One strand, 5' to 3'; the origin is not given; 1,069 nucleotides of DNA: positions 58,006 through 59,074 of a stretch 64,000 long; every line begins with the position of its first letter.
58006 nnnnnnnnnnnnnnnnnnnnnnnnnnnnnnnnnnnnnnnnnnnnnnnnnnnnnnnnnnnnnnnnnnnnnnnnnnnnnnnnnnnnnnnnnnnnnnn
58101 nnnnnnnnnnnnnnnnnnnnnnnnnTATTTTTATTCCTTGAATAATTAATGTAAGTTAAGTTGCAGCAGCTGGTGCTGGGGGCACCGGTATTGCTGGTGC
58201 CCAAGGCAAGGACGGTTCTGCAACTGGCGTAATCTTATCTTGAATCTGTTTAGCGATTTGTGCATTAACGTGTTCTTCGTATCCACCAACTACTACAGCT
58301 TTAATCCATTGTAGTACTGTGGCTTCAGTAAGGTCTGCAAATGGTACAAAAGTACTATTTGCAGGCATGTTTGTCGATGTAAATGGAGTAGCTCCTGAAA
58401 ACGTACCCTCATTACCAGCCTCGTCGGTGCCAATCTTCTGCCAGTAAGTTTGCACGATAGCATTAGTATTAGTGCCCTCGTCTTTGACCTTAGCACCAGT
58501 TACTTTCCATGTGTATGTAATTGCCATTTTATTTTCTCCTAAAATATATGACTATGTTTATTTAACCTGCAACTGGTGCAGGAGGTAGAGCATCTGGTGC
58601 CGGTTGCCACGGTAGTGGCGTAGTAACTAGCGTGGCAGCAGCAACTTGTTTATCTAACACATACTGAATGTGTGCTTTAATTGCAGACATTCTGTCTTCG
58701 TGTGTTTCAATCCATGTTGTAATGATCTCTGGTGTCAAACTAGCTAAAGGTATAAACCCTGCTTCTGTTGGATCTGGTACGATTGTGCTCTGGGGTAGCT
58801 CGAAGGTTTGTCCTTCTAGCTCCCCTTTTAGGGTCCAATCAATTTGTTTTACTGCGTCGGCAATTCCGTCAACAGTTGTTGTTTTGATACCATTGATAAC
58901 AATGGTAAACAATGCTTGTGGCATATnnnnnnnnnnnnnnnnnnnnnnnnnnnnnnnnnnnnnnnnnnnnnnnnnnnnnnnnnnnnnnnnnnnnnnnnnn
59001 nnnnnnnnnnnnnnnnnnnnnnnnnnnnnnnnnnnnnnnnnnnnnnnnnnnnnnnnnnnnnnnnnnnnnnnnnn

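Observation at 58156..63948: Giant tail fibre with three ~230-bp intragenic repeats, repeated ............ modules and a self-cleaving C-terminal chaperone, followed by two paralogous Pro-tailed small proteins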

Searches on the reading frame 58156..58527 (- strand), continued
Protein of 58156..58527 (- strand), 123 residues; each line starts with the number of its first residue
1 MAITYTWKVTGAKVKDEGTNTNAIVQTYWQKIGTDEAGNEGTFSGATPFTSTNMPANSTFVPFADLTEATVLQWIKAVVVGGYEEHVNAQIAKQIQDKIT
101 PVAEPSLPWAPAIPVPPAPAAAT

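Call 59: search_protein_families(library=pfam, proteins=[L010:2937-5084:+, L011:3681-5972:+], max_evalue=0.01)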
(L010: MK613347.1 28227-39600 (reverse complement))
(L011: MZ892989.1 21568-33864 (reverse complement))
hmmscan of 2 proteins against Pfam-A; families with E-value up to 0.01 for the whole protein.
L010:2937-5084:+ (715 aa): 1 family
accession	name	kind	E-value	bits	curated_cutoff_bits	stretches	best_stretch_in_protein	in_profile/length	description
PF13884.11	Peptidase_S74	-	4.2e-11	43.4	22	1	563-624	1-57/58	Chaperone of endosialidase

L011:3681-5972:+ (763 aa): 1 family
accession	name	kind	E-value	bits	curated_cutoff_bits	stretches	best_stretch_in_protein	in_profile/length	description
PF13884.11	Peptidase_S74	-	2.8e-07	31.2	22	1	647-699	1-51/58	Chaperone of endosialidase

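Call 60: search_protein_families(library=phrogs, proteins=[L010:2937-5084:+, L011:3681-5972:+], max_evalue=0.001)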
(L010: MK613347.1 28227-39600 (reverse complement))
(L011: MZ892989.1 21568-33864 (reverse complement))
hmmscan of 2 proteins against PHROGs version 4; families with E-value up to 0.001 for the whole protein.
L010:2937-5084:+ (715 aa): 15 families
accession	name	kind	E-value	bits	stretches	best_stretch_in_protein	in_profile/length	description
phrog_7121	-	tail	3.7e-41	142.1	1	463-715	719-909/927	tail fiber protein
phrog_1171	-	tail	4.6e-35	122.3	1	536-714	779-936/954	tail spike protein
phrog_15695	-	tail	3e-33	115.7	1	534-713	1096-1272/1284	tail fiber protein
phrog_17635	-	tail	3.4e-29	102.6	1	536-713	576-713/721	tail fiber protein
phrog_18345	-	tail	4.1e-20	72.7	2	39-382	197-537/956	tail fiber protein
phrog_14895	-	tail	8.4e-19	68.5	1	484-713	433-614/632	tail spike protein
phrog_38424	-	unknown function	5e-14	53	1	521-662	302-437/488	-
phrog_9942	-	tail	6.4e-14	51.9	1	261-465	635-829/1178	tail fiber protein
phrog_24369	-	tail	4.1e-13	48.8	1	536-647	1237-1345/1396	tail fiber protein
phrog_23437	-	tail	5e-12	46.8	1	534-650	123-238/275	tail protein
phrog_24159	-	tail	7.3e-12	45.3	1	537-646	814-920/972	tail fiber protein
phrog_19921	-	tail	1.4e-09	37.8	1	537-667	754-888/952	tail spike protein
phrog_28871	-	unknown function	2.1e-07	30.2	1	444-594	630-784/946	-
phrog_19195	-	head and packaging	1.2e-06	27.5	1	418-506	1196-1278/1425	virion structural protein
phrog_28766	-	tail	0.00039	19.9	0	43-107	209-274/472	tail fiber protein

L011:3681-5972:+ (763 aa): 5 families
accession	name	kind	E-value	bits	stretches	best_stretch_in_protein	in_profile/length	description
phrog_9942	-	tail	1.1e-17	64.3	1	623-762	904-1046/1178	tail fiber protein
phrog_3484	-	tail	3.2e-15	56.6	1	561-763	633-814/818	tail fiber protein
phrog_13518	-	unknown function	1.7e-14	53.9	1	254-762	1006-1229/1230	-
phrog_1980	-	tail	3.9e-11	43.9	1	430-762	183-435/449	tail fiber protein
phrog_5481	-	tail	8.1e-09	35.5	1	575-762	848-1025/1043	tail fiber protein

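Call 81: search_protein_families(library=ncbifam, proteins=[window:58159-58527:-], max_evalue=0.01)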
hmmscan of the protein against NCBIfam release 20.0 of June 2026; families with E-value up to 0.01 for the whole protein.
window:58159-58527:- (123 aa): 0 families

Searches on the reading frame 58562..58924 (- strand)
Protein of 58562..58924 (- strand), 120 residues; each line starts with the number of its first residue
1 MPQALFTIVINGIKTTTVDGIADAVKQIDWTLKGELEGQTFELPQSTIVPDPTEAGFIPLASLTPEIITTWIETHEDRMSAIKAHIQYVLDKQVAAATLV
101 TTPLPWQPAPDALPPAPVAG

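Call 9: search_protein_families(library=pfam, proteins=[window:58562-58924:-], max_evalue=0.01)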
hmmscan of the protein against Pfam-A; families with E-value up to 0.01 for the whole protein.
window:58562-58924:- (120 aa): 1 family
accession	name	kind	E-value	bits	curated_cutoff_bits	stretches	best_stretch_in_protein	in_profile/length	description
PF25590.1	DUF7936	-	3.3e-11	44.2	27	1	7-103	5-102/103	Domain of unknown function (DUF7936)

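Call 10: search_protein_families(library=phrogs, proteins=[window:58562-58924:-], max_evalue=0.01)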
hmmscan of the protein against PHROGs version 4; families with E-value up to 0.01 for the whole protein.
window:58562-58924:- (120 aa): 1 family
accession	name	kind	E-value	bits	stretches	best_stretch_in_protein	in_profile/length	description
phrog_7802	-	unknown function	1.3e-07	32.9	1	6-103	5-100/102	-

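Call 58: search_dna_similar(query=window:58565-58924:-, collection=phages, mode=protein, max_rows=30, max_evalue=0.1)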
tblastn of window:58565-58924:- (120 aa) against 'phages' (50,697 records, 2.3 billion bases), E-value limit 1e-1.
No match.
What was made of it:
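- Tried and rejected: tblastn of paralogue a against phages at E up to 0.1: no match (call 58).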

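Call 81: search_protein_families(library=ncbifam, proteins=[window:58565-58924:-], max_evalue=0.01)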
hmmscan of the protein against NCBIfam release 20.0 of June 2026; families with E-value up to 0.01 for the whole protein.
window:58565-58924:- (120 aa): 0 families
